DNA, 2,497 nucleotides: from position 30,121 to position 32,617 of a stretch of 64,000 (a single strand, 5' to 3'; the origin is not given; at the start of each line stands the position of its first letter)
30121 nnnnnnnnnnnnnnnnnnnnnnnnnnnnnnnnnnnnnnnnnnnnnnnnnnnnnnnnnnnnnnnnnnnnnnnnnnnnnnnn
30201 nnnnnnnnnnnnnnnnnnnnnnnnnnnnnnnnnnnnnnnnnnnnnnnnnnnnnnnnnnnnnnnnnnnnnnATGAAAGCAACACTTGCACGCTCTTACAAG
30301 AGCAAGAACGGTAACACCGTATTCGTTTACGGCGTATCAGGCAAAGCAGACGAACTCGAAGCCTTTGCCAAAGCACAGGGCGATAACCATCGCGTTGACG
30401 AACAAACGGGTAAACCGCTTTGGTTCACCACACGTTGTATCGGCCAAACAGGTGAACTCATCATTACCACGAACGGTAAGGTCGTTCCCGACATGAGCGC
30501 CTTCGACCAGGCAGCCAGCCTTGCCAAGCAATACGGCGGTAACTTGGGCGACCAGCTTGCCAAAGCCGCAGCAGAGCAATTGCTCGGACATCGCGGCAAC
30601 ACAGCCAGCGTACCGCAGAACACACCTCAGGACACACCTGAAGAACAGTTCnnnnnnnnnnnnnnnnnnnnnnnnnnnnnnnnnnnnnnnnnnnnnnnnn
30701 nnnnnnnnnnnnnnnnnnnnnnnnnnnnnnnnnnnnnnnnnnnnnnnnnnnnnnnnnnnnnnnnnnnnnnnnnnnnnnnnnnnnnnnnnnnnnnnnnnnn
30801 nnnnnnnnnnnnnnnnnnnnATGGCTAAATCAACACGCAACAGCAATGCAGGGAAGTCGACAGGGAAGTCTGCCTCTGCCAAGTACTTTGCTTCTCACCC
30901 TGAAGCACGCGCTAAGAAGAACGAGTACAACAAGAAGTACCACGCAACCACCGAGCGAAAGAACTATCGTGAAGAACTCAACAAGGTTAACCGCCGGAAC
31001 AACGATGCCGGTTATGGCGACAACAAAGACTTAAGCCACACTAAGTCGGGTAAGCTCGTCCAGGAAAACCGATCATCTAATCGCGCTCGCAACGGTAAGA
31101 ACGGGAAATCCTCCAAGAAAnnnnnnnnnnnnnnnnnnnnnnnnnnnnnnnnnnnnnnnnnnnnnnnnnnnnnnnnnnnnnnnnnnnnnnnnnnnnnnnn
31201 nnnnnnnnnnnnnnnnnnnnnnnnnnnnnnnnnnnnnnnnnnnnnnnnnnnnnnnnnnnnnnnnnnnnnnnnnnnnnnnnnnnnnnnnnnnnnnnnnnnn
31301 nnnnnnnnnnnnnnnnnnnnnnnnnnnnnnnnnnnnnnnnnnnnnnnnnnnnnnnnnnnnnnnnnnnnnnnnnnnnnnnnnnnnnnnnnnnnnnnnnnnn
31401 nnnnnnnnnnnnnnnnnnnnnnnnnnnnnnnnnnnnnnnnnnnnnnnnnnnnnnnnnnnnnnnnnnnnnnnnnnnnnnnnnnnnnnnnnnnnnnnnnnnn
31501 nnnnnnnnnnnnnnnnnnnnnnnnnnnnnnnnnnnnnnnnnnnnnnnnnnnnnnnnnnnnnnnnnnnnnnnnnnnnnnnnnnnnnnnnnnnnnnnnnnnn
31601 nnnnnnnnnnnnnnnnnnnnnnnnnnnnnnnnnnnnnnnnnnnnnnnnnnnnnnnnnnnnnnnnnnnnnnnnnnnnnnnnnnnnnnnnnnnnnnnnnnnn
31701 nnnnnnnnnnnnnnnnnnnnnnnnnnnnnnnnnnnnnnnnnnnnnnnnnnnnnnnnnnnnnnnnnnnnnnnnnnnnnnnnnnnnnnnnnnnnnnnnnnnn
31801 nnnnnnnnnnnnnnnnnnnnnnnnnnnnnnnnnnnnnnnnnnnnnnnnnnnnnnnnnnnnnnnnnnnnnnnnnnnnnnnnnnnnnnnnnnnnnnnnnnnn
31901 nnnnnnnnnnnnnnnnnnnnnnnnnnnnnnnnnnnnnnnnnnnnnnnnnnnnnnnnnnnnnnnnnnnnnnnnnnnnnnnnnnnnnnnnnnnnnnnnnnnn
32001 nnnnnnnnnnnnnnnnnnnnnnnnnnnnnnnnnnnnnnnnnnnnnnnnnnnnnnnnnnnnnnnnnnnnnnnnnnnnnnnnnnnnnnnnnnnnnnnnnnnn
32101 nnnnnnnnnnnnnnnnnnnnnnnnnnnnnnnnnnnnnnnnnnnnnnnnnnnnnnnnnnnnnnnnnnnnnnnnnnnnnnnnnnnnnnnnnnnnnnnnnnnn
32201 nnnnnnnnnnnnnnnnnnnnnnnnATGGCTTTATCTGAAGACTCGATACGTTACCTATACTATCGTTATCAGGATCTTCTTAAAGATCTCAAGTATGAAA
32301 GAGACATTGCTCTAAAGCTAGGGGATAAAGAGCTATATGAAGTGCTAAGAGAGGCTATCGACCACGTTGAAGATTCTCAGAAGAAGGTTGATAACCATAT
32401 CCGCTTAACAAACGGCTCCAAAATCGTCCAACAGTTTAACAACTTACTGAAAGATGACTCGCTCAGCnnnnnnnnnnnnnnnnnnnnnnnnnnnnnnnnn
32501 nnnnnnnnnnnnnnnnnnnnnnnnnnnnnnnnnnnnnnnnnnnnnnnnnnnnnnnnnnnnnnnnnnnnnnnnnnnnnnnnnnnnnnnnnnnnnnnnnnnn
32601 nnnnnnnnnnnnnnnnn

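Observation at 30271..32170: Tandem paralogs bracketed by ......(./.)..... palindromes, with an iteron-containing non-coding hub between them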

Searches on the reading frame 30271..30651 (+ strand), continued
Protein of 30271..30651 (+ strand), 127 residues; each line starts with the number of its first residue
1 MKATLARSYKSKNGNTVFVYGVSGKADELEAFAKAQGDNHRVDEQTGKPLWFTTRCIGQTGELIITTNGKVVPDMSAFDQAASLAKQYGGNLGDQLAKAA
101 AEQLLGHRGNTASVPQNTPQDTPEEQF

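Call 85: search_protein_families(library=pfam, proteins=[P0132, P0138, P0238, P0254, P0175, P0265, P0167, P0199, P0147, P0136], max_evalue=0.01)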
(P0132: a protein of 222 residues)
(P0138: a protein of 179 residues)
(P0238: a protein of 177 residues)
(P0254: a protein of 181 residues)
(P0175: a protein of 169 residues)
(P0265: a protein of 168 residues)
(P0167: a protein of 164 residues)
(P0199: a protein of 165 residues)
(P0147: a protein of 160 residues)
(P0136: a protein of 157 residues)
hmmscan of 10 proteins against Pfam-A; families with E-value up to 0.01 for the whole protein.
P0132 (222 aa): 0 families

P0138 (179 aa): 0 families

P0238 (177 aa): 0 families

P0254 (181 aa): 0 families

P0175 (169 aa): 0 families

P0265 (168 aa): 0 families

P0167 (164 aa): 0 families

P0199 (165 aa): 0 families

P0147 (160 aa): 0 families

P0136 (157 aa): 0 families

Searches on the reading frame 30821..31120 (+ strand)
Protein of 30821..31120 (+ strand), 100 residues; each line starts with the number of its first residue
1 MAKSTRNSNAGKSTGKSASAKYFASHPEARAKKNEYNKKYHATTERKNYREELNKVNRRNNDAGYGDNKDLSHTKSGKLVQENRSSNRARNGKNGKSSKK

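Call 7: search_protein_families(library=pfam, proteins=[window:30821-31120:+], max_evalue=0.1)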
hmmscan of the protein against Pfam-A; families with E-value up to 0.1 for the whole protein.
window:30821-31120:+ (100 aa): 0 families

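Call 18: search_protein_families(library=phrogs, proteins=[window:30821-31120:+], max_evalue=0.01)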
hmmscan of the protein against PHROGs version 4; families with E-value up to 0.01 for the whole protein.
window:30821-31120:+ (100 aa): 1 family
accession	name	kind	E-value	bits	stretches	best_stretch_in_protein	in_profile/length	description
phrog_6437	-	unknown function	7.8e-20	72.3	1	16-99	3-86/86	-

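Call 60: search_dna_similar(query=window:30821-31120:+, collection=phages, mode=protein, max_evalue=0.001, max_rows=25)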
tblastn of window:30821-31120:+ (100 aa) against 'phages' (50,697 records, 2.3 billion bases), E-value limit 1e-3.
Records with a match: 101; places in all: 101; records where one place covers at least 80% of the query: 15.
Best place of each record, by identity: <60% 101.
By first word of the organism name: Flavobacterium 68; Synechococcus 24; Cyanophage 4; Prochlorococcus 4; uncultured 1.
By host as written in the record: Flavobacterium sp. BAL314 68; Synechococcus sp. CB0101 9; Synechococcus sp. 3; Synechococcus sp. WH7805 2; Synechococcus sp. WH 8109 2; Synechococcus sp. CB0208 2; Synechococcus sp. WH7803 2; Synechococcus sp. CB0204 2; and 8 more.
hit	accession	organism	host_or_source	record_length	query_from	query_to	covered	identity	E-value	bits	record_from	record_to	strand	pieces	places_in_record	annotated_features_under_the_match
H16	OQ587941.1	Synechococcus phage S-CRES3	Synechococcus sp.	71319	15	100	86%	59.3%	7e-20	88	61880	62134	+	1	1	hypothetical protein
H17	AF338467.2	Synechococcus phage P60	Synechococcus sp. WH7805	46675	6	100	95%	49.5%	1e-14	73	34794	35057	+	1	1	hypothetical protein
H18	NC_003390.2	Synechococcus phage P60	Synechococcus sp. WH7805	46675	6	100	95%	49.5%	1e-14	73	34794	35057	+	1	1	hypothetical protein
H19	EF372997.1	Synechococcus phage Syn5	Synechococcus sp. WH 8109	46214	19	100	82%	54.9%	2e-15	75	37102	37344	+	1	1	50: gp50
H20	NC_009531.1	Synechococcus phage Syn5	Synechococcus sp. WH 8109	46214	19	100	82%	54.9%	2e-15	75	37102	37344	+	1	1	50: gp50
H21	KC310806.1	Synechococcus phage S-CBP2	Synechococcus sp. CB0208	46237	19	100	82%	52.4%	5e-14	71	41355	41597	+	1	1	hypothetical protein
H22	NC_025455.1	Synechococcus phage S-CBP2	Synechococcus sp. CB0208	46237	19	100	82%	52.4%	5e-14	71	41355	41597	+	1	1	hypothetical protein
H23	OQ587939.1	Synechococcus phage S-CRES1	Synechococcus sp.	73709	16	96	81%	47.0%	6e-8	54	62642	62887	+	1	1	hypothetical protein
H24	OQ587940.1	Synechococcus phage S-CRES2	Synechococcus sp.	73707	16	96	81%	47.0%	6e-8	54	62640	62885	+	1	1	hypothetical protein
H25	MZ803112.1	Synechococcus T7-like virus S-TIP28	Synechococcus sp. CC9605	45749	11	97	87%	43.7%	1e-8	56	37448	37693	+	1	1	hypothetical protein (x2)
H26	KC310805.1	Synechococcus phage S-CBP42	Synechococcus sp. WH7803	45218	15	100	86%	41.2%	4e-9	57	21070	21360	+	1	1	hypothetical protein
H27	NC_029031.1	Synechococcus phage S-CBP42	Synechococcus sp. WH7803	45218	15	100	86%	41.2%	4e-9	57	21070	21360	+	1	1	hypothetical protein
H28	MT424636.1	Synechococcus phage S-SBP1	Synechococcus sp. WH 7803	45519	3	96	94%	37.5%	2e-4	44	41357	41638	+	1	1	hypothetical protein (x2)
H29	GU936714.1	Synechococcus phage S-CBS2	Synechococcus sp. CB0204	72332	16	97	82%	42.7%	9e-8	53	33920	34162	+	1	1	hypothetical protein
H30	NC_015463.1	Synechococcus phage S-CBS2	Synechococcus sp. CB0204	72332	16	97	82%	42.7%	9e-8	53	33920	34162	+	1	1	hypothetical protein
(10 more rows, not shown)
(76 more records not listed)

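Call 74: search_protein_families(library=ncbifam, proteins=[window:30821-31120:+], max_evalue=0.1)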
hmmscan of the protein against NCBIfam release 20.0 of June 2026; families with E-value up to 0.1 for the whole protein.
window:30821-31120:+ (100 aa): 1 family
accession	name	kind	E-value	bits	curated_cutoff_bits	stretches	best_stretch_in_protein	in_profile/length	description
NF011915.0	PRK15386.1-4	equivalog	0.062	12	872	1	43-74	19-50/410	EspK/GogB family type III secretion system effector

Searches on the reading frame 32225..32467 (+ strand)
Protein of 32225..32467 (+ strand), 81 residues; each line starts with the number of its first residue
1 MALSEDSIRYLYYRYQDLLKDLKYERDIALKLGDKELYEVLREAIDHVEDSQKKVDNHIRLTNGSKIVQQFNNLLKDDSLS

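Call 7: search_protein_families(library=pfam, proteins=[window:32225-32467:+], max_evalue=0.1)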
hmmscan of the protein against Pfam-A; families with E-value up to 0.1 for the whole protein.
window:32225-32467:+ (81 aa): 1 family
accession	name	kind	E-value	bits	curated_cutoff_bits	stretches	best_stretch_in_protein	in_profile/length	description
PF21448.3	DNMK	-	0.05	13.6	27.1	1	20-69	61-110/232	Deoxynucleotide monophosphate kinase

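Call 18: search_protein_families(library=phrogs, proteins=[window:32225-32467:+], max_evalue=0.01)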
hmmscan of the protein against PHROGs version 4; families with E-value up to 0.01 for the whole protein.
window:32225-32467:+ (81 aa): 0 families
